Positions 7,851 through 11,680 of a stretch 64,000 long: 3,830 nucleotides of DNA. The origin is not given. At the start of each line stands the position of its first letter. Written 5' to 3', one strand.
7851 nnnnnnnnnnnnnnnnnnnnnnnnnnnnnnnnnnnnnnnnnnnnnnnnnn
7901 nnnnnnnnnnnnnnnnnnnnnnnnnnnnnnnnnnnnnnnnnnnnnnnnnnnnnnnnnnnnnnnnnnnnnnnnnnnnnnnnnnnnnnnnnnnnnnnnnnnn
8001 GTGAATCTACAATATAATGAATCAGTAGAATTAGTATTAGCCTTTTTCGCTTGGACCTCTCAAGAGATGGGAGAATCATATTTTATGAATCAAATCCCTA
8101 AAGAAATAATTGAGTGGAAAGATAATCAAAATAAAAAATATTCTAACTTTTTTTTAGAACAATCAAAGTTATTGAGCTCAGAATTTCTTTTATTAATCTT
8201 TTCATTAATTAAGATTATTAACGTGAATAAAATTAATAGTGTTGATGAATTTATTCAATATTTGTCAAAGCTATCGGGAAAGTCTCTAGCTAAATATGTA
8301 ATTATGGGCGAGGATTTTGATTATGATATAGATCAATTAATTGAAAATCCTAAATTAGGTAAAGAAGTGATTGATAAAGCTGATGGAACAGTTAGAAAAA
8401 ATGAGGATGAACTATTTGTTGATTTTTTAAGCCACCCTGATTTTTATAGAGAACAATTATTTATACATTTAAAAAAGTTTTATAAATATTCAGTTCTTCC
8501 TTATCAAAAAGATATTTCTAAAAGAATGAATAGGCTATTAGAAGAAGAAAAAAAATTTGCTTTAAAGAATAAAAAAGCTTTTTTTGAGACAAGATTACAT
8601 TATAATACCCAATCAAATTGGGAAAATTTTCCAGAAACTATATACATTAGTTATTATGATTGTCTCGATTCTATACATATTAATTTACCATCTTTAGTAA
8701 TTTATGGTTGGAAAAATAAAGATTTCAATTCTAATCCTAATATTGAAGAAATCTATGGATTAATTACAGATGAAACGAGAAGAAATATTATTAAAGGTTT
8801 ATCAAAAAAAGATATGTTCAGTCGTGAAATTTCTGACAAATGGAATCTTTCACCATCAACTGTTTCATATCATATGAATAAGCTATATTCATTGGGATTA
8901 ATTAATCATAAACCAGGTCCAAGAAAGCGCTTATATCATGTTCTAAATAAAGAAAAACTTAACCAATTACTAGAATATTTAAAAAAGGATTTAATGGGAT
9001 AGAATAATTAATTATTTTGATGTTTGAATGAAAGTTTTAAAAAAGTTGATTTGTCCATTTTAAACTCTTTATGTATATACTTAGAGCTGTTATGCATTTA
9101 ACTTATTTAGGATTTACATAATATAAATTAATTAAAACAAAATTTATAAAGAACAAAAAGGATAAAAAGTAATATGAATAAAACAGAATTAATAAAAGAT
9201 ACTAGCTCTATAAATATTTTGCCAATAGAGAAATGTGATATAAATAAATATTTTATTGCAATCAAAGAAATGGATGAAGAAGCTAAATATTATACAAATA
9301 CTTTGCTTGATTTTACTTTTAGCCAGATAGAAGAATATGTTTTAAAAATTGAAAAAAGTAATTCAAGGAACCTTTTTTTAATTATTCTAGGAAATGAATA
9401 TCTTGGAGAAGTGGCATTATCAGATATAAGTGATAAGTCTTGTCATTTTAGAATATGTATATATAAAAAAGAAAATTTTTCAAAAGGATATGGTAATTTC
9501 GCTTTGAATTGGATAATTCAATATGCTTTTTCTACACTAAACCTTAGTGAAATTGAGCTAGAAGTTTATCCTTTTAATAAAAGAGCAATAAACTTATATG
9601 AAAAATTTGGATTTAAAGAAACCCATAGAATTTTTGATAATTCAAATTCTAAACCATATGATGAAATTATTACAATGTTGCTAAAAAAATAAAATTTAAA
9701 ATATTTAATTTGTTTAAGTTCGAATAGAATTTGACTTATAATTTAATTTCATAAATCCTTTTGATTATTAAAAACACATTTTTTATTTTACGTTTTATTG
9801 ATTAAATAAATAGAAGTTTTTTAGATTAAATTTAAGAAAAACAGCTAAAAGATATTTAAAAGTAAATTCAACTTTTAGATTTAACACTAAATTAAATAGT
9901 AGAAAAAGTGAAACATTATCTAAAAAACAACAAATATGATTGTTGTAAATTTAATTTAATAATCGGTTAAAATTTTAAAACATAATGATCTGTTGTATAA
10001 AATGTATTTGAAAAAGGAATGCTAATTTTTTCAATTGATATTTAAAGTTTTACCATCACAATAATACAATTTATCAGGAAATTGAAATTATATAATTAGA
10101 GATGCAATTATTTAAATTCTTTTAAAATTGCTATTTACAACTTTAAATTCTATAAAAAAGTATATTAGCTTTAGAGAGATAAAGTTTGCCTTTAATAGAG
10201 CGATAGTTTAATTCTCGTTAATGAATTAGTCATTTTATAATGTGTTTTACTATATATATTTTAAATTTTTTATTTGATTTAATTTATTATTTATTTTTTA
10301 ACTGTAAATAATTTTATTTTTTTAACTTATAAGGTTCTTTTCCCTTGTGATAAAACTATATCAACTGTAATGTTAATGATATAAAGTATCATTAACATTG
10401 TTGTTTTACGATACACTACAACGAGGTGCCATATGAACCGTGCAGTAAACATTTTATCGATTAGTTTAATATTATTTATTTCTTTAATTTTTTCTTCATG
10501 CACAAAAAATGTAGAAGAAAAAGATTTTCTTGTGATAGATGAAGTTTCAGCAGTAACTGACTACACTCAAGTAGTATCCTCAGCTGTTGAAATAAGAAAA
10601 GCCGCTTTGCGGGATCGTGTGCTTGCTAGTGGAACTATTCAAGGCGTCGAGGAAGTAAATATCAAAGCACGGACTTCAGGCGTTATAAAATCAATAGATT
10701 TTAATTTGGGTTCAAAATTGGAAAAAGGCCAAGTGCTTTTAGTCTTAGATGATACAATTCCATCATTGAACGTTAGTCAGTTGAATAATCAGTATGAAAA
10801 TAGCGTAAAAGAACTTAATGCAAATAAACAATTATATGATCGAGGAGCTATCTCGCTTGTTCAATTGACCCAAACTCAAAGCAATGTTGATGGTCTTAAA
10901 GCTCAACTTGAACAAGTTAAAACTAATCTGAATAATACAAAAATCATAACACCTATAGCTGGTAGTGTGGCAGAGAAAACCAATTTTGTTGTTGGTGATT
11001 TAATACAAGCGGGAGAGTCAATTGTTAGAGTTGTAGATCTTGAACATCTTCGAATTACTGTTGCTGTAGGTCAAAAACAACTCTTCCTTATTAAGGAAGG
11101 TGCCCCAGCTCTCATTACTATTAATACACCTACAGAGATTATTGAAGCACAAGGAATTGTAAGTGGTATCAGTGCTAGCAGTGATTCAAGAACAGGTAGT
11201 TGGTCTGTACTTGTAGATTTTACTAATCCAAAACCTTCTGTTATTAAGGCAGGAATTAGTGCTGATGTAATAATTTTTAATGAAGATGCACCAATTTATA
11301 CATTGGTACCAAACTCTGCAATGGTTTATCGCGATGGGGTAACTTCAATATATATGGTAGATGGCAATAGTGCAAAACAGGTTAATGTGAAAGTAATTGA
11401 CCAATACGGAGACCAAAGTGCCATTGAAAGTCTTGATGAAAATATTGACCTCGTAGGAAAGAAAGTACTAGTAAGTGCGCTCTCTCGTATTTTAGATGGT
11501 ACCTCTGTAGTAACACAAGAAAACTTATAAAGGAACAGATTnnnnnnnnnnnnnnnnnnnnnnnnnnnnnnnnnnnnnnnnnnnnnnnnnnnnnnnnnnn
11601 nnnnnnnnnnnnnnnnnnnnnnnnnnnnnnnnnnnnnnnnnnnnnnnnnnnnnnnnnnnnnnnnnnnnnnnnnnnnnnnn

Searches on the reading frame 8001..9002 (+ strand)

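Call 12: search_protein_families(library=pfam, proteins=[window:8001-9002:+], max_evalue=0.00001)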
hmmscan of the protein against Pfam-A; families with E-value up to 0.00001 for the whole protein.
window:8001-9002:+ (333 aa): 2 families
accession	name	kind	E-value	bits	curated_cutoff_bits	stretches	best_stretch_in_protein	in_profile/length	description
PF01022.26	HTH_5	-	1.5e-11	44.5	22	1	257-302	1-46/47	Bacterial regulatory protein, arsR family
PF12840.13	HTH_20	-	6.8e-08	32.8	27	1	256-302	2-49/51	Helix-turn-helix domain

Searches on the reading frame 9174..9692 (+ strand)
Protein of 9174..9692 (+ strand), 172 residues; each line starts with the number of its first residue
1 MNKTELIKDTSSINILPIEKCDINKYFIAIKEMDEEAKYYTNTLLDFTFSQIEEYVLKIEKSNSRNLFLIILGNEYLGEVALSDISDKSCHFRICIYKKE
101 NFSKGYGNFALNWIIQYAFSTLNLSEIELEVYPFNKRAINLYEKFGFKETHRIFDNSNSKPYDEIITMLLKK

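Call 12: search_protein_families(library=pfam, proteins=[window:9174-9692:+], max_evalue=0.00001)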
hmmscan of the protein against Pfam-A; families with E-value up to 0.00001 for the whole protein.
window:9174-9692:+ (172 aa): 3 families
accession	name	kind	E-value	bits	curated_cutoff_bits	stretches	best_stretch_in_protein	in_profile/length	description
PF13302.13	Acetyltransf_3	-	5e-12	47.1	25.4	1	17-148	6-138/138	Acetyltransferase (GNAT) domain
PF00583.31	Acetyltransf_1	-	1.8e-10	41.5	20.7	1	50-147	22-116/116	Acetyltransferase (GNAT) family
PF13420.13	Acetyltransf_4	-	6.2e-08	33.2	24.3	1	31-165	27-154/155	Acetyltransferase (GNAT) domain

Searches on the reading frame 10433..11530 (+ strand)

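Call 12: search_protein_families(library=pfam, proteins=[window:10433-11530:+], max_evalue=0.00001)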
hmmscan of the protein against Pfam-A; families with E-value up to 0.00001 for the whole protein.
window:10433-11530:+ (365 aa): 2 families
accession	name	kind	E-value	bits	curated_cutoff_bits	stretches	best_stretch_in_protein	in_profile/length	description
PF16576.10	HlyD_D23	-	1.7e-15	57.3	30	1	60-267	3-205/214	Barrel-sandwich domain of CusB or HlyD membrane-fusion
PF13437.12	HlyD_3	-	2.7e-15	57.4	22.2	1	171-274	2-106/106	HlyD family secretion protein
